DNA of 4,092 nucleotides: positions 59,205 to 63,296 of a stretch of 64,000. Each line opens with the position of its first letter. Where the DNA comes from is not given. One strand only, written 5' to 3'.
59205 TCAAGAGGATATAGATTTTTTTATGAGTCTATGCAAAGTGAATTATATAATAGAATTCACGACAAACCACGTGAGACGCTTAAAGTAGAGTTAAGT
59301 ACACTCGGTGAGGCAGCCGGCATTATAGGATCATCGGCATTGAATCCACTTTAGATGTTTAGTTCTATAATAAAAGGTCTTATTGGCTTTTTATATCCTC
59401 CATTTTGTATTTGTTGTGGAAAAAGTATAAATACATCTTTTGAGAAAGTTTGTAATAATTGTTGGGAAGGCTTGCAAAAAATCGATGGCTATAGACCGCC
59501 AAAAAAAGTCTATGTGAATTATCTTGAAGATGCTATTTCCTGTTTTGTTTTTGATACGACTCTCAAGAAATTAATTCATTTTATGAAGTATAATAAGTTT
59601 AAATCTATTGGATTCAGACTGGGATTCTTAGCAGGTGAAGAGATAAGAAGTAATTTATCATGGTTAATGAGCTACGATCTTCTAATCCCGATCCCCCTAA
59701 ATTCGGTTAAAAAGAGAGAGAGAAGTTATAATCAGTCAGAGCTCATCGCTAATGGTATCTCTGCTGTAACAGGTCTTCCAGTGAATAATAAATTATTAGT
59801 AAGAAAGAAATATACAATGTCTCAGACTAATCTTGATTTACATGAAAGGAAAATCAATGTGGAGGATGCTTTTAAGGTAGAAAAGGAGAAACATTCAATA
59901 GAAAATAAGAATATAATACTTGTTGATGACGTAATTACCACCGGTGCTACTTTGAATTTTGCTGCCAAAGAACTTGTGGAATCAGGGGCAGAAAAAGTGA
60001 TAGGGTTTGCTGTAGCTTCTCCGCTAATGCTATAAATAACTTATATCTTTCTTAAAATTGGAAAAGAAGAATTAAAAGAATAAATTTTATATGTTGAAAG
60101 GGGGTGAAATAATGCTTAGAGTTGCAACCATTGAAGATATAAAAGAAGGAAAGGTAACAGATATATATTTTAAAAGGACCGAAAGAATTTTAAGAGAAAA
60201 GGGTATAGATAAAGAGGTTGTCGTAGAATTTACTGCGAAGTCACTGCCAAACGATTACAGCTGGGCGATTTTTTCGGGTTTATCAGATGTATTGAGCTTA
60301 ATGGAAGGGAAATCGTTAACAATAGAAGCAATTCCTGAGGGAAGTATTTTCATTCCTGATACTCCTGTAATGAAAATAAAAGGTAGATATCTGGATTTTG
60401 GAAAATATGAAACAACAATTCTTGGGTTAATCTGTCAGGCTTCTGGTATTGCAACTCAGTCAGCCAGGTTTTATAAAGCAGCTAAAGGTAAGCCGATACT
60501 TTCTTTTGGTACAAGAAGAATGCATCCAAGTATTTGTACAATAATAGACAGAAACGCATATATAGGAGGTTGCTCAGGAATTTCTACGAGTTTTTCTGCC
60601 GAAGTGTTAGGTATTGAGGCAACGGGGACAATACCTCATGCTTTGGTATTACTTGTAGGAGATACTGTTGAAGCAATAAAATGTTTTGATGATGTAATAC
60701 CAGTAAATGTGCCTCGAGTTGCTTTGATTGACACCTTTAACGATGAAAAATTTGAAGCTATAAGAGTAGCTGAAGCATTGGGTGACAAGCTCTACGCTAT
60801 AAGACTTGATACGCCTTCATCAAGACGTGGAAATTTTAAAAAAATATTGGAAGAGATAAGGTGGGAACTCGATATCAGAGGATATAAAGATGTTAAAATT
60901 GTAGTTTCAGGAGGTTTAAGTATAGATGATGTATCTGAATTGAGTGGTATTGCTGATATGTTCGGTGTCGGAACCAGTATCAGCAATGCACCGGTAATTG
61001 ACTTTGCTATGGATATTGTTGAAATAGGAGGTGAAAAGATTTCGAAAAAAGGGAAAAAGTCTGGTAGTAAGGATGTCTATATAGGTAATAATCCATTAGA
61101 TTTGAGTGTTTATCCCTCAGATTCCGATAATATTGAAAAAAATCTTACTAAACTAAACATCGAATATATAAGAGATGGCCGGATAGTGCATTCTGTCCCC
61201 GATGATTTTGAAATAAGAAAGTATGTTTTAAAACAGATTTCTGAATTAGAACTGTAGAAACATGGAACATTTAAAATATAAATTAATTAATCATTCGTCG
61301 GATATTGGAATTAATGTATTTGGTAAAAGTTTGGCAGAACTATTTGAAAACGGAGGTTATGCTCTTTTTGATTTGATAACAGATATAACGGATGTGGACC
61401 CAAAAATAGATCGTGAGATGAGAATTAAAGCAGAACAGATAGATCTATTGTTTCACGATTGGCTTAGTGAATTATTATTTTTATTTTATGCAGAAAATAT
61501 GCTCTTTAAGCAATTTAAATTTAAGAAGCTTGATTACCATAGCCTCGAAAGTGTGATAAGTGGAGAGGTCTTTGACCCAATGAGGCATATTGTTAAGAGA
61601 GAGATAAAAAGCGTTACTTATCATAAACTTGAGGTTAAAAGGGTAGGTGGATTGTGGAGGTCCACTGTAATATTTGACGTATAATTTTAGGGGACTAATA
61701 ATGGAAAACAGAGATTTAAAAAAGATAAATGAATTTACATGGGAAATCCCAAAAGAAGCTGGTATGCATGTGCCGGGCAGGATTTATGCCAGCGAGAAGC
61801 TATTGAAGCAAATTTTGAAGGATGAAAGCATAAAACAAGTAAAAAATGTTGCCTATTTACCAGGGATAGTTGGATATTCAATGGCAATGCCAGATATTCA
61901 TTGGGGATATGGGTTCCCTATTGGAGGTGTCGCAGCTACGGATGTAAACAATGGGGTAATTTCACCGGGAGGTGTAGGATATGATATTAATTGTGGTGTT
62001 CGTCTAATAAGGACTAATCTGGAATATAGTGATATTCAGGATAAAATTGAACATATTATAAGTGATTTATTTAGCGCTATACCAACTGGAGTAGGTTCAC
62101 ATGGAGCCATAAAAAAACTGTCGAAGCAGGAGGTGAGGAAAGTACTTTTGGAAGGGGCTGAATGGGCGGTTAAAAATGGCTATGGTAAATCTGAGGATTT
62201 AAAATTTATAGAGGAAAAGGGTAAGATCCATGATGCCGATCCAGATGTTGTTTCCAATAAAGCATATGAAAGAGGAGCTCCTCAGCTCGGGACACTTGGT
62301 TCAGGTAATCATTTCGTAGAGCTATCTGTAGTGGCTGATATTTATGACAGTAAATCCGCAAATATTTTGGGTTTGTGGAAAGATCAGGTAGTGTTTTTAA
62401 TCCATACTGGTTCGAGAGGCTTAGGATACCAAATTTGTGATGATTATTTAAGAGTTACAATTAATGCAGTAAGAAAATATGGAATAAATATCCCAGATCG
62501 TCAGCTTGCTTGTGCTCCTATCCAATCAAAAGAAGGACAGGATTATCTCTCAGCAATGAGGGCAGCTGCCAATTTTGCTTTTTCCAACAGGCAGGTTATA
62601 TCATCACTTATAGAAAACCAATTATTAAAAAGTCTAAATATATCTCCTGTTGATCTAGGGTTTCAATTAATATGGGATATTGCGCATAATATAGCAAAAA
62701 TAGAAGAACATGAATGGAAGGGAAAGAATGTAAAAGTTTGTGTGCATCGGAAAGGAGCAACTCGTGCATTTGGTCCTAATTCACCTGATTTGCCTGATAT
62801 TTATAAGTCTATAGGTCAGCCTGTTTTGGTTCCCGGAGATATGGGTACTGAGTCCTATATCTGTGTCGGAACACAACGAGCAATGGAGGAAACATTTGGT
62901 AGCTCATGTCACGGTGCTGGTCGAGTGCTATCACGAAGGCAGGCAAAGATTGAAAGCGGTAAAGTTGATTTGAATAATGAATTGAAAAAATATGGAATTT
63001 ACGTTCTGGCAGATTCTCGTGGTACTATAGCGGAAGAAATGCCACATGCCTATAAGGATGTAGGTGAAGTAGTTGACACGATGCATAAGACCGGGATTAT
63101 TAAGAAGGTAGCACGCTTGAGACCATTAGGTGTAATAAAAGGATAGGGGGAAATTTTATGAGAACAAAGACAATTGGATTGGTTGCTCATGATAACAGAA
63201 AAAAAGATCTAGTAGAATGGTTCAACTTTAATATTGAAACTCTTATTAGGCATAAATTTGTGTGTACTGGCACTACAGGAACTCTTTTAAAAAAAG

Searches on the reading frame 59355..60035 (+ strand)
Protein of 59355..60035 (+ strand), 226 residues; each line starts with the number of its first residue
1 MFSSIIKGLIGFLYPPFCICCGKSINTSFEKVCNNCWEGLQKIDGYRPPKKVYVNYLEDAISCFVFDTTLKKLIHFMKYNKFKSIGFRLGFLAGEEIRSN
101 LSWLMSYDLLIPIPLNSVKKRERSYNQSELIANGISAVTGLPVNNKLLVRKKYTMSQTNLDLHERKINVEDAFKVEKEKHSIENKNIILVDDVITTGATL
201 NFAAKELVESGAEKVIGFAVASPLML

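Call 72: search_protein_families(library=pfam, proteins=[window:59355-60035:+], max_evalue=0.001)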
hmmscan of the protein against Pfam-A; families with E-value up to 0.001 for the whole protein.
window:59355-60035:+ (226 aa): 3 families
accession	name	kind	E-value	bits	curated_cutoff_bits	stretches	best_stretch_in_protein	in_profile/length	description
PF00156.33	Pribosyltran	-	3.5e-08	33.4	26.3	1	149-220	79-122/158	Phosphoribosyl transferase domain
PF18912.6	DZR_2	-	5.1e-06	26.7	27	1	10-44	2-35/56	Double zinc ribbon domain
PF14681.12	UPRTase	-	0.00065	19.7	27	1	164-216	100-153/206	Uracil phosphoribosyltransferase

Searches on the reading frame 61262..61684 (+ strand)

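Call 72: search_protein_families(library=pfam, proteins=[window:61262-61684:+], max_evalue=0.001)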
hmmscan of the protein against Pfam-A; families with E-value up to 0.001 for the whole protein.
window:61262-61684:+ (140 aa): 1 family
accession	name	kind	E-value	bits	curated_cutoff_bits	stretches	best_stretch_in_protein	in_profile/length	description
PF01951.21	Archease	-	6.9e-39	133.7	25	1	6-140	1-136/136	Archease protein family (MTH1598/TM1083)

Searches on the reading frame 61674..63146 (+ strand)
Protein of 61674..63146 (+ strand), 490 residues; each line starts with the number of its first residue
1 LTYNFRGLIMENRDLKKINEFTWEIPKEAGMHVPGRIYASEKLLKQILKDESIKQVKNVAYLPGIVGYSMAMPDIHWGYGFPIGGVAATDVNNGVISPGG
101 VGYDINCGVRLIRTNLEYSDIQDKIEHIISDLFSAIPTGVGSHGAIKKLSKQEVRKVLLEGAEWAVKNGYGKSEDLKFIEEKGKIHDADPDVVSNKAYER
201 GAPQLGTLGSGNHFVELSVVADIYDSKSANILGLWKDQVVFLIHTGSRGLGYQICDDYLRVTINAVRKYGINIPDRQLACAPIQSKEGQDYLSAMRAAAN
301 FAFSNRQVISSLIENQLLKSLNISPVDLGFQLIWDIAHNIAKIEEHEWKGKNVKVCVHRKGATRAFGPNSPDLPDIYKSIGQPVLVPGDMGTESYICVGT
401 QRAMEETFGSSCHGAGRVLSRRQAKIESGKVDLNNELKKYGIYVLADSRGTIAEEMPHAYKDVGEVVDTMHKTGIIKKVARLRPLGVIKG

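Call 72: search_protein_families(library=pfam, proteins=[window:61674-63146:+], max_evalue=0.001)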
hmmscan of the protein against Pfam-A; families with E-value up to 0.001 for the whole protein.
window:61674-63146:+ (490 aa): 1 family
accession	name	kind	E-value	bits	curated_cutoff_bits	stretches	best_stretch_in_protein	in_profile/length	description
PF01139.22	RtcB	-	1.1e-171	572.2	27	1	55-490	1-426/426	tRNA-splicing ligase RtcB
